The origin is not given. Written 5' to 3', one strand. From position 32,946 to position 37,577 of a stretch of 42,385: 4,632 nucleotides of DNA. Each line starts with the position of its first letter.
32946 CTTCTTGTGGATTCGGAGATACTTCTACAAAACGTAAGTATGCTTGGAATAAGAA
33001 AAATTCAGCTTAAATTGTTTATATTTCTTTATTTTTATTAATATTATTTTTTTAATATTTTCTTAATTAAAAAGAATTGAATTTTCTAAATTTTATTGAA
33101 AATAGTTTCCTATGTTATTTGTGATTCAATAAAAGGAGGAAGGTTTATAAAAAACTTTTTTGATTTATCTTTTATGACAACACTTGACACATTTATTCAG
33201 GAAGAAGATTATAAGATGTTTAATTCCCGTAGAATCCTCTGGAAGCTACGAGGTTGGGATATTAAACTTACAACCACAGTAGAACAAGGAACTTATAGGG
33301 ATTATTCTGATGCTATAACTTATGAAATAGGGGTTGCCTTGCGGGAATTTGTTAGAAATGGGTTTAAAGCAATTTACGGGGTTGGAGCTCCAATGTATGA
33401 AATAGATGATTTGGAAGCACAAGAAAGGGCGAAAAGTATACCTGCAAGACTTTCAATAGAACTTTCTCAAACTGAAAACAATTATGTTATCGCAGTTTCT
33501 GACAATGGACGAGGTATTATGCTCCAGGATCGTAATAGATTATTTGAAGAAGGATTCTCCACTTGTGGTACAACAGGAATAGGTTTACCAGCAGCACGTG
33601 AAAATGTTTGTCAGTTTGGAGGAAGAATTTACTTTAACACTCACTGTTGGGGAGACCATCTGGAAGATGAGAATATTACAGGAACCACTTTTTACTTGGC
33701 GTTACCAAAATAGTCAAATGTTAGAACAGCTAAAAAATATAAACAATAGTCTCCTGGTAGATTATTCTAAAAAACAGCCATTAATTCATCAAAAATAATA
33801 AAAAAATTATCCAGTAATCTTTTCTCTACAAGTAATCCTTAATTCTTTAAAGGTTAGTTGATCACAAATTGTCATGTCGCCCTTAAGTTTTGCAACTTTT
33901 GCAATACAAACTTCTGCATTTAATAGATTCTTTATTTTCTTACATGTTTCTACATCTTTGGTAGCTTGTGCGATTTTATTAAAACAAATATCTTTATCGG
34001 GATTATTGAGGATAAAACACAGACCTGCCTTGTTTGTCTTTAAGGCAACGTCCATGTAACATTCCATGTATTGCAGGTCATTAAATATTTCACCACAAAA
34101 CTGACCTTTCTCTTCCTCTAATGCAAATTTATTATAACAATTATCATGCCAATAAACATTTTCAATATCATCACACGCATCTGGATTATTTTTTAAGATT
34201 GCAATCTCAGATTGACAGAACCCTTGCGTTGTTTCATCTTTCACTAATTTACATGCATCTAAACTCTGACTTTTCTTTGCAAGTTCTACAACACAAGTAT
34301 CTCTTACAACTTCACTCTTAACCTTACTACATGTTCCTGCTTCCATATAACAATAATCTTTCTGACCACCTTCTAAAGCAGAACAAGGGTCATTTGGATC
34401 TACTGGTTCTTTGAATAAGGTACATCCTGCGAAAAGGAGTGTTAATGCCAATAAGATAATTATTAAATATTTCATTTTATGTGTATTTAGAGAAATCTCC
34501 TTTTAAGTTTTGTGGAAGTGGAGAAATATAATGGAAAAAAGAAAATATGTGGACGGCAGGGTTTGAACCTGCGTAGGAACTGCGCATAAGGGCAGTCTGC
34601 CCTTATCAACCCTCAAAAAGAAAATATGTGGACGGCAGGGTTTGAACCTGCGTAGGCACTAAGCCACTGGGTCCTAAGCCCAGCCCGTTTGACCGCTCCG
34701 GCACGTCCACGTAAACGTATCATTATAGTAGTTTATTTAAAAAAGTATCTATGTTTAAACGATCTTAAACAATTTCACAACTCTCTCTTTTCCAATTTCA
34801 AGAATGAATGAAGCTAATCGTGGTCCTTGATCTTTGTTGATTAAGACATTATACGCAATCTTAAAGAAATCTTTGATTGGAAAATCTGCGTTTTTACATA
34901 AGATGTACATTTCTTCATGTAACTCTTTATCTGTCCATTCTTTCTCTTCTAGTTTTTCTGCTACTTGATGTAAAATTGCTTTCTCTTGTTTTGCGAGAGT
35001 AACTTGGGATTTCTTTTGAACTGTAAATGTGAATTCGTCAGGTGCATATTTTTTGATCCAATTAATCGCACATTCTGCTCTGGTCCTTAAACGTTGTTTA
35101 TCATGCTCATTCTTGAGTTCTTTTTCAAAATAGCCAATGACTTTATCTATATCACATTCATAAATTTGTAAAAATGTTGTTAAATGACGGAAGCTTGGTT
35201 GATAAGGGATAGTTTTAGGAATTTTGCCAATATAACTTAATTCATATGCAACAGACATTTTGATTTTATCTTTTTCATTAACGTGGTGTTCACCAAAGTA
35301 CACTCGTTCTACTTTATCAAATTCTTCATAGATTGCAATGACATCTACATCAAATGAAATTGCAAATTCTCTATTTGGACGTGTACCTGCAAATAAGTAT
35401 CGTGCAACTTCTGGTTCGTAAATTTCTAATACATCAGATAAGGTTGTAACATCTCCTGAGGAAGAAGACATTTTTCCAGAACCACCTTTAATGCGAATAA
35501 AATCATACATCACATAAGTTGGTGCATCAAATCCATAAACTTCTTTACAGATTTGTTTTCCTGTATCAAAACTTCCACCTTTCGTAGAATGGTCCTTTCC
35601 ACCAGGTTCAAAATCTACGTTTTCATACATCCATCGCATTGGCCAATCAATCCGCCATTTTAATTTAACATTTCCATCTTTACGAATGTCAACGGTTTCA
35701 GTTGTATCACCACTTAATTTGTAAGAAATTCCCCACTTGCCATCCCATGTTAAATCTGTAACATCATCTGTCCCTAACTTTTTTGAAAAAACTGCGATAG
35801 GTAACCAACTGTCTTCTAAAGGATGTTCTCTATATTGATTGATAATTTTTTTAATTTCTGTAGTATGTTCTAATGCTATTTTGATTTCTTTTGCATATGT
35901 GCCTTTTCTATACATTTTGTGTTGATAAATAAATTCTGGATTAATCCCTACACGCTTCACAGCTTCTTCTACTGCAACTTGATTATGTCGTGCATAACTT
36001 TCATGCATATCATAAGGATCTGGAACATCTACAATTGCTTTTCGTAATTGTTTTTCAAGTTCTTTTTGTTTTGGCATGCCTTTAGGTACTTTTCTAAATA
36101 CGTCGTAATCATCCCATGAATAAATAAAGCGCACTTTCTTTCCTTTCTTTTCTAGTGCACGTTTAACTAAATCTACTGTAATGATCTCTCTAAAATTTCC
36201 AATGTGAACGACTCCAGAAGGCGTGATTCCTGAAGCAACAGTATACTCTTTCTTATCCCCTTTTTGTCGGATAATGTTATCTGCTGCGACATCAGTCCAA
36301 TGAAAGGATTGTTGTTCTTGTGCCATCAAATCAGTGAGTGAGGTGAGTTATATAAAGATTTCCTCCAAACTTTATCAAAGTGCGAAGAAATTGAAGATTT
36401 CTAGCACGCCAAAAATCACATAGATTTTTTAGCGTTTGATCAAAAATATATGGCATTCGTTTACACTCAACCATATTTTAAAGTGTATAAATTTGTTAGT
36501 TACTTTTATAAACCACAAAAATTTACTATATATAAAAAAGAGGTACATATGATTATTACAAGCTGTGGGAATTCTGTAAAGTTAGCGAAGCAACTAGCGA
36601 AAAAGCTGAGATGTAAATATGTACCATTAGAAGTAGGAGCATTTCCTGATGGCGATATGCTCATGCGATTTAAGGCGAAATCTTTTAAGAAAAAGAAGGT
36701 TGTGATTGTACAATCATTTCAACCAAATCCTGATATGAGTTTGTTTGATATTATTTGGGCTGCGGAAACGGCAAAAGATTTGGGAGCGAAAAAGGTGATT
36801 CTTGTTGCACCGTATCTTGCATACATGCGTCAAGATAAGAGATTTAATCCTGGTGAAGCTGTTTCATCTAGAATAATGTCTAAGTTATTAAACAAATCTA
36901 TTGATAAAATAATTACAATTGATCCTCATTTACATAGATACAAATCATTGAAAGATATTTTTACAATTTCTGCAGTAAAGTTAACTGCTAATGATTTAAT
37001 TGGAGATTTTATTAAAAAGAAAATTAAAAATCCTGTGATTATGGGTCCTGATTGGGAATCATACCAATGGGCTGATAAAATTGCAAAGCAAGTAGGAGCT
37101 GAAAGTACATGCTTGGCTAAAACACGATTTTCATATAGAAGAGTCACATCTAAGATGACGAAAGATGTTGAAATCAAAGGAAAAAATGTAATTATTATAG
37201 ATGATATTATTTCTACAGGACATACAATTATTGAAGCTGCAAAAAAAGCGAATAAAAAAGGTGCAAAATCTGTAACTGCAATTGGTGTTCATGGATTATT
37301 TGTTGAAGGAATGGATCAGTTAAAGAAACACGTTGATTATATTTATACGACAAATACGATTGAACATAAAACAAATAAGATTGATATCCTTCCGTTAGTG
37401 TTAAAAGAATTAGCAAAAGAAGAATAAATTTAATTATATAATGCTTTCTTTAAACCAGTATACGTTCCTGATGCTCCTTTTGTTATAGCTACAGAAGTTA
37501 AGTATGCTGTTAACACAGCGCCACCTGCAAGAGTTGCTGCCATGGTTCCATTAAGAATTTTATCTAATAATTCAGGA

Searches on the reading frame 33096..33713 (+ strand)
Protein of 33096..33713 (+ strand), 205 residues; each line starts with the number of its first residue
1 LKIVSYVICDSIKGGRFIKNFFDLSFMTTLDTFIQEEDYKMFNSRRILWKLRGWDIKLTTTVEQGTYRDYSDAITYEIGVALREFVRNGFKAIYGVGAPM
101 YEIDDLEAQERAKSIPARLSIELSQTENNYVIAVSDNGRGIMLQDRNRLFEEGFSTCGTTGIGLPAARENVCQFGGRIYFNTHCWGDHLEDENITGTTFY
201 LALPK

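Call 75: search_protein_families(library=pfam, proteins=[window:33096-33713:+], max_evalue=0.0001)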
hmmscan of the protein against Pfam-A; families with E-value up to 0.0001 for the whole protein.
window:33096-33713:+ (205 aa): 1 family
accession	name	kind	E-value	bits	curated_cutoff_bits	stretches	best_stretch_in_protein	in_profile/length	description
PF02518.31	HATPase_c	-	8.7e-14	52.3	26.4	1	81-204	9-108/111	Histidine kinase-, DNA gyrase B-, and HSP90-like ATPase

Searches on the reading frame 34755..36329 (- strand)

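Call 75: search_protein_families(library=pfam, proteins=[window:34755-36329:-], max_evalue=0.0001)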
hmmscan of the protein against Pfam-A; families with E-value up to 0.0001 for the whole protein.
window:34755-36329:- (524 aa): 4 families
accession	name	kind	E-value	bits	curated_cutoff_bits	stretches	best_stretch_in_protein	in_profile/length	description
PF01921.24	tRNA-synt_1f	-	1.6e-121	406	27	1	10-364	2-356/360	tRNA synthetases class I (K)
PF01406.26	tRNA-synt_1e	-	8.9e-11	42.1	27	1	32-95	14-75/301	tRNA synthetases class I (C) catalytic domain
PF19269.4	Anticodon_2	-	5e-07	30.6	23.6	1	436-519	51-135/141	Anticodon binding domain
PF09334.17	tRNA-synt_1g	-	7.3e-07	28.7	20.1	0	37-75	10-48/391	tRNA synthetases class I (M)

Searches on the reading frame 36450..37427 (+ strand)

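Call 75: search_protein_families(library=pfam, proteins=[window:36450-37427:+], max_evalue=0.0001)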
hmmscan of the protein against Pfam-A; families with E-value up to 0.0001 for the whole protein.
window:36450-37427:+ (325 aa): 3 families
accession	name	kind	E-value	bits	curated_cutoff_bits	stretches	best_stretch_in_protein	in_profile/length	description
PF13793.12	Pribosyltran_N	-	4.7e-25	88.2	25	1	34-149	1-115/117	N-terminal domain of ribose phosphate pyrophosphokinase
PF00156.33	Pribosyltran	-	9.3e-18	64.5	26.3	1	168-308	3-146/158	Phosphoribosyl transferase domain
PF14572.12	Pribosyl_synth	-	2e-08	34.8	27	1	240-312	79-153/184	Phosphoribosyl synthetase-associated domain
